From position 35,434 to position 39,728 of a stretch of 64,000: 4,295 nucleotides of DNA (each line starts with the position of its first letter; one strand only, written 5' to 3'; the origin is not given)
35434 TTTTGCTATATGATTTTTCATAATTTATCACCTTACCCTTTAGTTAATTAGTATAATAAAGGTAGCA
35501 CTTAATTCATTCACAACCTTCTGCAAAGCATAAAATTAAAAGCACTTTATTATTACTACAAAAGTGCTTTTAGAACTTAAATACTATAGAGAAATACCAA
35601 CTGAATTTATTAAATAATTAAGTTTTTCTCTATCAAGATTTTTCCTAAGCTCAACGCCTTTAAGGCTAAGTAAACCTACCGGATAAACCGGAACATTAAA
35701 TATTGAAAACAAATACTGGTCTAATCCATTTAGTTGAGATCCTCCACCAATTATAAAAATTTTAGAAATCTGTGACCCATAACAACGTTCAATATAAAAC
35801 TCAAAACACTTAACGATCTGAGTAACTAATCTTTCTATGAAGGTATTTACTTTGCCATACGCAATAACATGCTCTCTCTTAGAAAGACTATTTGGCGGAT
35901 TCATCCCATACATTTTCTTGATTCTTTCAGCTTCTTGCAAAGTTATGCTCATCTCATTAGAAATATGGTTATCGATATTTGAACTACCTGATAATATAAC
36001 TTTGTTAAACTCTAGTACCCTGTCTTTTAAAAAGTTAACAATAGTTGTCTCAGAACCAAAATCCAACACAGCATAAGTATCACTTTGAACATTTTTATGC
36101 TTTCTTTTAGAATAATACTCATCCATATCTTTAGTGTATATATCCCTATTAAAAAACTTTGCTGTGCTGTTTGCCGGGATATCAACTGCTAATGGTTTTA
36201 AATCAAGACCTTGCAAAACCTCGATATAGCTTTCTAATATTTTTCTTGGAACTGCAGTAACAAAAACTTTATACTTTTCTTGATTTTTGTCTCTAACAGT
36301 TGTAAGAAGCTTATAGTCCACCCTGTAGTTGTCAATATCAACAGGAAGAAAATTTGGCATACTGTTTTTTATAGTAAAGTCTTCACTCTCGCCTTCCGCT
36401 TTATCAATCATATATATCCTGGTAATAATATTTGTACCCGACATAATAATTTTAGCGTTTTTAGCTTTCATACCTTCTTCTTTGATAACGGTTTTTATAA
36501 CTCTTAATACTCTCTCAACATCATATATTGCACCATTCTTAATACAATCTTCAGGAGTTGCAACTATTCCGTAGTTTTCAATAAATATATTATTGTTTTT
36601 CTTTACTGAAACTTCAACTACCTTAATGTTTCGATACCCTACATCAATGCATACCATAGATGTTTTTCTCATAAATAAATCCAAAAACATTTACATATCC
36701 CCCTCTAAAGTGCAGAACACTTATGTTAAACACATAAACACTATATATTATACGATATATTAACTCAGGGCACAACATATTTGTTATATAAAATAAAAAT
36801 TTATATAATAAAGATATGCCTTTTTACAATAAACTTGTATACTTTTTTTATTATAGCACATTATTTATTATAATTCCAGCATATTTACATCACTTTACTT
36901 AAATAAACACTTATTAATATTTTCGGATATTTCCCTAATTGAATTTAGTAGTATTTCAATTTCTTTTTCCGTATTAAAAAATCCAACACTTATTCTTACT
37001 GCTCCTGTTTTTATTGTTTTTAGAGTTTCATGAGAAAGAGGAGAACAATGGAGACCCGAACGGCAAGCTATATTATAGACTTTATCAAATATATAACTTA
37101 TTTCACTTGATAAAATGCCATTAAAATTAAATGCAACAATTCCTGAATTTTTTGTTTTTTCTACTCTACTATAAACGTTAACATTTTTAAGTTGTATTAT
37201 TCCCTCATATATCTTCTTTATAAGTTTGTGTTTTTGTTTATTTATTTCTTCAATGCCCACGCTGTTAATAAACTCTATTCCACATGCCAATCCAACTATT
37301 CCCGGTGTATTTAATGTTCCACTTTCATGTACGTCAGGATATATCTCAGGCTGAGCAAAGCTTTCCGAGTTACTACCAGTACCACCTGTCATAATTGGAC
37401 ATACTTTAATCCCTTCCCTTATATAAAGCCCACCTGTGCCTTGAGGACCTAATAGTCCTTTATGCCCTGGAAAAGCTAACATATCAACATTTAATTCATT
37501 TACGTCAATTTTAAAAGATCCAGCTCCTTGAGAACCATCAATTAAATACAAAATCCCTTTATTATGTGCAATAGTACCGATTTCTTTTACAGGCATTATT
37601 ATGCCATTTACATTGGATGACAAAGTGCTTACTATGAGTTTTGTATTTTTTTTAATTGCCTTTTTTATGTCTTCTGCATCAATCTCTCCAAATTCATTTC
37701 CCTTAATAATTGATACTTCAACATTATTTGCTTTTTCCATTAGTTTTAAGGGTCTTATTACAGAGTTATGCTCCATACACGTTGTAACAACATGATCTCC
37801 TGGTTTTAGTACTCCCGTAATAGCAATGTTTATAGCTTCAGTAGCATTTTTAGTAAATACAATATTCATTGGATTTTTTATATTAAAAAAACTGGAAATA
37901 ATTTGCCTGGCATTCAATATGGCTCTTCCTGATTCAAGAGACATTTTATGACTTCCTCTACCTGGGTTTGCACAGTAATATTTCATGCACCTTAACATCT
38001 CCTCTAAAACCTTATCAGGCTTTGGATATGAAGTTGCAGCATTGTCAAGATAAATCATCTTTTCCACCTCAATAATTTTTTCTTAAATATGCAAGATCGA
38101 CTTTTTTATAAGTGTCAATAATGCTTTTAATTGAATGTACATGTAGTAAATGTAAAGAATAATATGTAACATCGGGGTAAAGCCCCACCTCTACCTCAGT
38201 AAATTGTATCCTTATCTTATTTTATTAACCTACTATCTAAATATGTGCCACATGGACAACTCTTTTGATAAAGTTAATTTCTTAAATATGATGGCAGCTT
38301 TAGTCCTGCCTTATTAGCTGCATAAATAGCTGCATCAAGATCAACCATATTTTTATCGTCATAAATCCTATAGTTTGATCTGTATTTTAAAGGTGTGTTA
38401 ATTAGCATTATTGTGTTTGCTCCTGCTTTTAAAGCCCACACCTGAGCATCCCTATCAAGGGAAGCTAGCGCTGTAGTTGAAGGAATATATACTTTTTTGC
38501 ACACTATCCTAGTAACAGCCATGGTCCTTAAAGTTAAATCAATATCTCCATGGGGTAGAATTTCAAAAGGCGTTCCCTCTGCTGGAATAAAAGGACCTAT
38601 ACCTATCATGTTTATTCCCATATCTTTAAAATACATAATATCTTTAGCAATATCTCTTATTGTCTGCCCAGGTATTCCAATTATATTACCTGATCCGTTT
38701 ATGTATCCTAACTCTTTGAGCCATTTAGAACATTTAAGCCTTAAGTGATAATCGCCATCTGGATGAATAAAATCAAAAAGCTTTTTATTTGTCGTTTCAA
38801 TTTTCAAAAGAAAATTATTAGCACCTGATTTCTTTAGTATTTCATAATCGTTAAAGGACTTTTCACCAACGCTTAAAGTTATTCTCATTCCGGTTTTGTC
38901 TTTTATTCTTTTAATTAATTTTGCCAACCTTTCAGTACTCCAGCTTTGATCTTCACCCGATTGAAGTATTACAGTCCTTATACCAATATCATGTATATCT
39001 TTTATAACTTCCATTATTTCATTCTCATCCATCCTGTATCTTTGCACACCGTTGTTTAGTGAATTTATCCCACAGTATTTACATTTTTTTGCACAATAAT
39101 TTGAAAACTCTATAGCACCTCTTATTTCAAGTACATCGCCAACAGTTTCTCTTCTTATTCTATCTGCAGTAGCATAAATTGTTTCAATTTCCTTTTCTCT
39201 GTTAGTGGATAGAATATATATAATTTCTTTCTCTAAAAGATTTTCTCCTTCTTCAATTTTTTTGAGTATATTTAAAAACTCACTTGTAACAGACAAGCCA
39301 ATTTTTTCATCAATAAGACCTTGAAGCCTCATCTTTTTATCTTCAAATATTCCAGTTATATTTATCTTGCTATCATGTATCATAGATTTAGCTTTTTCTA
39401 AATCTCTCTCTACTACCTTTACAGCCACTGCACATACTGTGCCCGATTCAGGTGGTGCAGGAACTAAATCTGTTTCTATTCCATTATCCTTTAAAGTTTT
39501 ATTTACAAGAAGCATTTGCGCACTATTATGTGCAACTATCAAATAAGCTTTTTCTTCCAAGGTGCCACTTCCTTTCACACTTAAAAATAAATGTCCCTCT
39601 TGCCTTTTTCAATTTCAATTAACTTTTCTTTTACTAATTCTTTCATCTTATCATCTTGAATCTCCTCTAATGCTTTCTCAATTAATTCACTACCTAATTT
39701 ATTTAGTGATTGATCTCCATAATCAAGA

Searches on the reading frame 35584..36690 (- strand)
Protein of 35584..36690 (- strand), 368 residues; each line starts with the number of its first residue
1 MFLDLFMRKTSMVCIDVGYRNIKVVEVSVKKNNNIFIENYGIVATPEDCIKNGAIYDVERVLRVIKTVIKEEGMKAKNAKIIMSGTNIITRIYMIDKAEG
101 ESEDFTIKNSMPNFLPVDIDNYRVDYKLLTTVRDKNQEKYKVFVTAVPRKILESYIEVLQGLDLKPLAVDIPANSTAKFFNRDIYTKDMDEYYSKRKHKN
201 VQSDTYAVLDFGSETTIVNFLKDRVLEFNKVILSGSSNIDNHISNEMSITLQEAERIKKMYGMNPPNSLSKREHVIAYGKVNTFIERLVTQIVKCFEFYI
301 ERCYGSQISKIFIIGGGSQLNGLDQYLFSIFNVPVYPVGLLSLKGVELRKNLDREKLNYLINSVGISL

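Call 40: search_protein_families(library=pfam, proteins=[window:35584-36690:-])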
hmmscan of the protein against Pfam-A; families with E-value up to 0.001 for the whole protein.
window:35584-36690:- (368 aa): 3 families
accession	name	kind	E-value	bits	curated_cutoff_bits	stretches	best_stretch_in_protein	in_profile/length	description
PF11104.14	PilM_2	-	7.6e-33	114.3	27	1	15-357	2-322/340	Type IV pilus assembly protein PilM;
PF14450.12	FtsA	-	3.8e-14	53.6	31.8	1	207-335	1-107/127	Cell division protein FtsA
PF06723.19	MreB_Mbl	-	1.2e-05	24.8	27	1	246-336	207-302/327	MreB/Mbl protein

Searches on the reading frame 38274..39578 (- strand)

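Call 40: search_protein_families(library=pfam, proteins=[window:38274-39578:-])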
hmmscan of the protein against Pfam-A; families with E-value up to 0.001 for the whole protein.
window:38274-39578:- (434 aa): 4 families
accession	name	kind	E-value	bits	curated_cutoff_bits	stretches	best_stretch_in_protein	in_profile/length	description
PF04055.27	Radical_SAM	-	2.3e-22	80.4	29.5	1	156-313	1-162/166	Radical SAM superfamily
PF11823.13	Se_S_carrier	-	4.5e-14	52.1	25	1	12-79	2-69/69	Putative Se/S carrier protein-like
PF06968.18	BATS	-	1.1e-06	29.1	22.2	1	330-410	5-74/88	Biotin and Thiamin Synthesis associated domain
PF13353.11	Fer4_12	-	1.8e-05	25.5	22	1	158-237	11-90/137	4Fe-4S single cluster domain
